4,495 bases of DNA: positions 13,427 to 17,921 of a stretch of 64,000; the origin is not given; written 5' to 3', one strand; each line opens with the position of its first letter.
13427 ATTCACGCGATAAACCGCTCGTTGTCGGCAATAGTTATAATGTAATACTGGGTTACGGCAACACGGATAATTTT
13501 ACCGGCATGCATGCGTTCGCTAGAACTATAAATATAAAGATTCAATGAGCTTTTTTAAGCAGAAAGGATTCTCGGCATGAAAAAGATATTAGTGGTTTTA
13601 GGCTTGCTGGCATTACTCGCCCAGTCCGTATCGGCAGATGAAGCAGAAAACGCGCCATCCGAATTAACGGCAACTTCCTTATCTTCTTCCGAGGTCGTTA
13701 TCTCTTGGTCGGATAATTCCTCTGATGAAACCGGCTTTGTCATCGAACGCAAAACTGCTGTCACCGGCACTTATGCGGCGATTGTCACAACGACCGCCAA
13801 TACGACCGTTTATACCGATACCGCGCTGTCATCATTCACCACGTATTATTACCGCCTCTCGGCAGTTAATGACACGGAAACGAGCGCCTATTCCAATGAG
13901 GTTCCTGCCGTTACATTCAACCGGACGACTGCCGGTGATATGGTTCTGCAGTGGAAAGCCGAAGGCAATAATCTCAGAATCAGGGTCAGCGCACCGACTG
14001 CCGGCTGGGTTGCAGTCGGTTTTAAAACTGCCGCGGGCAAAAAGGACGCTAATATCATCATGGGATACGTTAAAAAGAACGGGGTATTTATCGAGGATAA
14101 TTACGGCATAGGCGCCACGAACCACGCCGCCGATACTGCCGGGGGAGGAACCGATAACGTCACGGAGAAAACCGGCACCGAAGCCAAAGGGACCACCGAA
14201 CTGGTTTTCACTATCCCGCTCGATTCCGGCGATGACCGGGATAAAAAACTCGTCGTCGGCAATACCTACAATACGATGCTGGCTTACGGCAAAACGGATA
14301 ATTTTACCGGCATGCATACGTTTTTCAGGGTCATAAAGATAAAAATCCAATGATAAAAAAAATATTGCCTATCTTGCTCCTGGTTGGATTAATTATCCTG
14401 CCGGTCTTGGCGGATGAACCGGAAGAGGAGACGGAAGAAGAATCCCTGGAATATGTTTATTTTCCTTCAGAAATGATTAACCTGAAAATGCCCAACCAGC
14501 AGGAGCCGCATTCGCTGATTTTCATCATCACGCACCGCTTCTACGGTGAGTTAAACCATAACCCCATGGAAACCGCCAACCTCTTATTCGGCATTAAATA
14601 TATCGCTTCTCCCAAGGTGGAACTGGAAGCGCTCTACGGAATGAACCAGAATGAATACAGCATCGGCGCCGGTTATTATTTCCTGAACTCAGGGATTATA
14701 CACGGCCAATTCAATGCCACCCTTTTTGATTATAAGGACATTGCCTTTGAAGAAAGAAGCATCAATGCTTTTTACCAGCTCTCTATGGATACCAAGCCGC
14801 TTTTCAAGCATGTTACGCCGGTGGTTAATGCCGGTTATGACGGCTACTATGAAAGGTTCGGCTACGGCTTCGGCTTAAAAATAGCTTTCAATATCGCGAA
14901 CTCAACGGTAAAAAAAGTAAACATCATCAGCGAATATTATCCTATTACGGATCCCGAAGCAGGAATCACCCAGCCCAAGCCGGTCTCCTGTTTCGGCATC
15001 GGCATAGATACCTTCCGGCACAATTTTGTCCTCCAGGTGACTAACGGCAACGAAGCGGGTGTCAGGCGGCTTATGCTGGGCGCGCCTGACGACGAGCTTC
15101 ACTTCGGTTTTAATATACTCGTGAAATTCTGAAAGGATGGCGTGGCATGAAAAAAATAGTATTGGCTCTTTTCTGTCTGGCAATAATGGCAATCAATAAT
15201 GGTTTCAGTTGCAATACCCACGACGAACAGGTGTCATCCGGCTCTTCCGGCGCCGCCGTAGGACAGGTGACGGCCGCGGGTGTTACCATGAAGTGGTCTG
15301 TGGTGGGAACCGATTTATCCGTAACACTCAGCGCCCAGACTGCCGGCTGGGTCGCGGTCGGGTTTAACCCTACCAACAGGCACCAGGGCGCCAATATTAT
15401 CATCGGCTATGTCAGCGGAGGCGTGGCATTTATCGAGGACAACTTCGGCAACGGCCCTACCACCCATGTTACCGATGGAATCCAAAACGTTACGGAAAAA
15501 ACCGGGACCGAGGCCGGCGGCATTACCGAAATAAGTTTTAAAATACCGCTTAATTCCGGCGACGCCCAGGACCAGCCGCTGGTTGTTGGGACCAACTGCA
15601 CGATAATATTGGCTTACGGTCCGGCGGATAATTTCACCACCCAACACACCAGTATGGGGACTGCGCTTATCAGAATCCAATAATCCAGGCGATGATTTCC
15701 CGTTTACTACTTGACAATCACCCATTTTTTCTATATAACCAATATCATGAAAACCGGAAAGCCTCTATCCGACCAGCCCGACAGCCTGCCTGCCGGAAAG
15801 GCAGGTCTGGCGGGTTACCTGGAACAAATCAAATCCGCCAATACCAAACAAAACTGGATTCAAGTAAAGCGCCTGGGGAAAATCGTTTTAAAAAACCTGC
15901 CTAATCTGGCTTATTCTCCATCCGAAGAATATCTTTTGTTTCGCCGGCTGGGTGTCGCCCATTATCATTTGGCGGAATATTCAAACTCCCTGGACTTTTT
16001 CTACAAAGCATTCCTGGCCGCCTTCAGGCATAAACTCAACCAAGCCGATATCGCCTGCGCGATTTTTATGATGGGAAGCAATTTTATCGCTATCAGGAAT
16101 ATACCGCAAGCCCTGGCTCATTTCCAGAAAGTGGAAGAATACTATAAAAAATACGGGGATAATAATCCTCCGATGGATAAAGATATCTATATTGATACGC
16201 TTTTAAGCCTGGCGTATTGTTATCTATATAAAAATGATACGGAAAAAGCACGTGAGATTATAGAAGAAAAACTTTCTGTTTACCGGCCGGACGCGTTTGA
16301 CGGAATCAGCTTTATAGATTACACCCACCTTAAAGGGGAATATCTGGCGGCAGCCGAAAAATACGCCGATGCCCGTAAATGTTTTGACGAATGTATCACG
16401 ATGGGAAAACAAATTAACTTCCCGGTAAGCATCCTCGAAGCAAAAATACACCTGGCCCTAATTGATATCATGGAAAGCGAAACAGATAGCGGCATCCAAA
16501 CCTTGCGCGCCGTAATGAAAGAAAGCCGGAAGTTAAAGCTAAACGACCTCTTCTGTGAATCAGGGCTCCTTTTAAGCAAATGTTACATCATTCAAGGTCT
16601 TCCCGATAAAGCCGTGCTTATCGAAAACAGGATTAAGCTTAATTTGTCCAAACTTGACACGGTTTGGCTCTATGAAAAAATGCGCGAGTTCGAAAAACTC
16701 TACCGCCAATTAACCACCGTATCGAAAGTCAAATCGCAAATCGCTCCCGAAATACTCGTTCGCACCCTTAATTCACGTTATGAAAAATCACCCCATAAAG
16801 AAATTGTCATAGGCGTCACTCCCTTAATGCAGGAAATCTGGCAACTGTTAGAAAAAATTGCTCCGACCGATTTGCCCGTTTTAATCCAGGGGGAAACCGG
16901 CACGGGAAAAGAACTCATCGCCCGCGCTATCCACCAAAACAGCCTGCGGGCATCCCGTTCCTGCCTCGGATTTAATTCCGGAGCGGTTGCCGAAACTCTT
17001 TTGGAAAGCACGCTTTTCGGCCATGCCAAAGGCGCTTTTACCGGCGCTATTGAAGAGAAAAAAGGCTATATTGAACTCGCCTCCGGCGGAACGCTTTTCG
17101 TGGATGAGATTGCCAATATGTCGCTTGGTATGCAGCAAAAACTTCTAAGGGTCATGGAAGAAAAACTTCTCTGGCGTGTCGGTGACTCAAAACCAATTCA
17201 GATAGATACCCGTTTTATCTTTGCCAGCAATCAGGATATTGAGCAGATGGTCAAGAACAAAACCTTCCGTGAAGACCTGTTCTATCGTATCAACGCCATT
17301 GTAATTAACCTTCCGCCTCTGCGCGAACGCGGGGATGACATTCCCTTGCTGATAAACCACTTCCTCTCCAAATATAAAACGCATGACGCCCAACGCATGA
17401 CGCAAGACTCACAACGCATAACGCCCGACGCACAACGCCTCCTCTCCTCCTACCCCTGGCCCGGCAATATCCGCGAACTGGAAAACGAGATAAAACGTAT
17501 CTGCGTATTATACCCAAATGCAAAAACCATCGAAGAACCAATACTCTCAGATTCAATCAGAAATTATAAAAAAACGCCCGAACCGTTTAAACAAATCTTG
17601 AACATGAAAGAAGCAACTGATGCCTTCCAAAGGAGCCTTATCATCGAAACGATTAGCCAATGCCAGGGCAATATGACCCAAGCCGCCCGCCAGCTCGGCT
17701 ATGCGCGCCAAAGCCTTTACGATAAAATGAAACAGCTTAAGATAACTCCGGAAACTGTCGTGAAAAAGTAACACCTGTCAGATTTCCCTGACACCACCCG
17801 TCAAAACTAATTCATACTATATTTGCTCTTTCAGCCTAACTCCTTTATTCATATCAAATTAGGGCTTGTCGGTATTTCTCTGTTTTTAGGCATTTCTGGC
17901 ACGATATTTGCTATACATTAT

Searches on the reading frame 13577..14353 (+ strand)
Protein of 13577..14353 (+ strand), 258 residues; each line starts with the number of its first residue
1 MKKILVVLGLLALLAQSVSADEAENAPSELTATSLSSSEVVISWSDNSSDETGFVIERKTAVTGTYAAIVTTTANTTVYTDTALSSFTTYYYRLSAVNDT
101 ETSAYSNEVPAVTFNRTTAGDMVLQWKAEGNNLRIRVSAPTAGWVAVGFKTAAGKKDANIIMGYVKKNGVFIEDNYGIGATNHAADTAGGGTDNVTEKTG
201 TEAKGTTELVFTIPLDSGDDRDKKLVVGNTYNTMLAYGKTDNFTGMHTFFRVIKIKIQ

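Call 29: search_protein_families(library=pfam, proteins=[window:13577-14353:+], max_evalue=0.01)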
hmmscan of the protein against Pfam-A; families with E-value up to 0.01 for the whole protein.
window:13577-14353:+ (258 aa): 2 families
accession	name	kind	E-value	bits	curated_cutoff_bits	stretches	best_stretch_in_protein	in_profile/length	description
PF03351.22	DOMON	-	2.8e-17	63.5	32.7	1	120-238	3-124/124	DOMON domain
PF00041.27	fn3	-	2.2e-07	31.4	25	1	26-109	2-81/84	Fibronectin type III domain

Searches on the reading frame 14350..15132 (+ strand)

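Call 29: search_protein_families(library=pfam, proteins=[window:14350-15132:+], max_evalue=0.01)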
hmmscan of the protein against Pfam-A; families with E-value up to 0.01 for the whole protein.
window:14350-15132:+ (260 aa): 1 family
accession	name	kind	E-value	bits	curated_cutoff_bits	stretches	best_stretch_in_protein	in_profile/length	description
PF19089.6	DUF5777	-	5.1e-08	32.9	23.1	1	180-260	163-247/247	Membrane bound beta barrel domain (DUF5777)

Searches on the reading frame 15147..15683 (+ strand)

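Call 29: search_protein_families(library=pfam, proteins=[window:15147-15683:+], max_evalue=0.01)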
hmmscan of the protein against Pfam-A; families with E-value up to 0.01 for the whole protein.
window:15147-15683:+ (178 aa): 1 family
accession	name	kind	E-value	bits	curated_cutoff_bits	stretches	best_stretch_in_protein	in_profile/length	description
PF03351.22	DOMON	-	7.2e-20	71.9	32.7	1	46-158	5-124/124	DOMON domain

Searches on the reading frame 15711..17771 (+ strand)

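Call 29: search_protein_families(library=pfam, proteins=[window:15711-17771:+], max_evalue=0.01)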
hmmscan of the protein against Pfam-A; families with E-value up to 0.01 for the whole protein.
window:15711-17771:+ (686 aa): 14 families
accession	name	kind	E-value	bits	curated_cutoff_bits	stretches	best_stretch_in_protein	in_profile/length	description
PF00158.32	Sigma54_activat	-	1.7e-63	213.7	20.2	1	367-532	2-167/168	Sigma-54 interaction domain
PF25601.1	AAA_lid_14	-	1.9e-21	76.1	27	1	538-622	1-80/87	AAA+ ATPase lid domain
PF14532.12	Sigma54_activ_2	-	5.1e-21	75.8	25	1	367-537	1-138/138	Sigma-54 interaction domain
PF02954.25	HTH_8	-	7.8e-10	38.8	22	1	639-676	5-42/42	Bacterial regulatory protein, Fis family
PF13424.12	TPR_12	-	1.9e-07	31.6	30.1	0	78-147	7-77/77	Tetratricopeptide repeat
PF07724.20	AAA_2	-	2e-05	25.1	27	1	390-518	6-135/166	AAA domain (Cdc48 subfamily)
PF07728.20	AAA_5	-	2.4e-05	24.8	22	1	389-508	1-123/139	AAA domain (dynein-related subfamily)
PF07719.23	TPR_2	-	3.5e-05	24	27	0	207-229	6-28/34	Tetratricopeptide repeat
PF22037.2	PSD13_N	-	0.00048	20.6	27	1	96-192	36-129/224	PSD13 N-terminal repeats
PF00493.29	MCM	-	0.0005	19.7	23.3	1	325-486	3-149/224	MCM P-loop domain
PF13174.12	TPR_6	-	0.0034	18.4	26.3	0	162-185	1-24/33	Tetratricopeptide repeat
PF01078.27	Mg_chelatase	-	0.0034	17.3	20.3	0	445-485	93-133/207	Magnesium chelatase, subunit ChlI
PF13245.12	AAA_19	-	0.0065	17.1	25.1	0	389-493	13-126/134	AAA domain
PF13428.12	TPR_14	-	0.007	17.4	23.5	0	163-191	3-31/44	Tetratricopeptide repeat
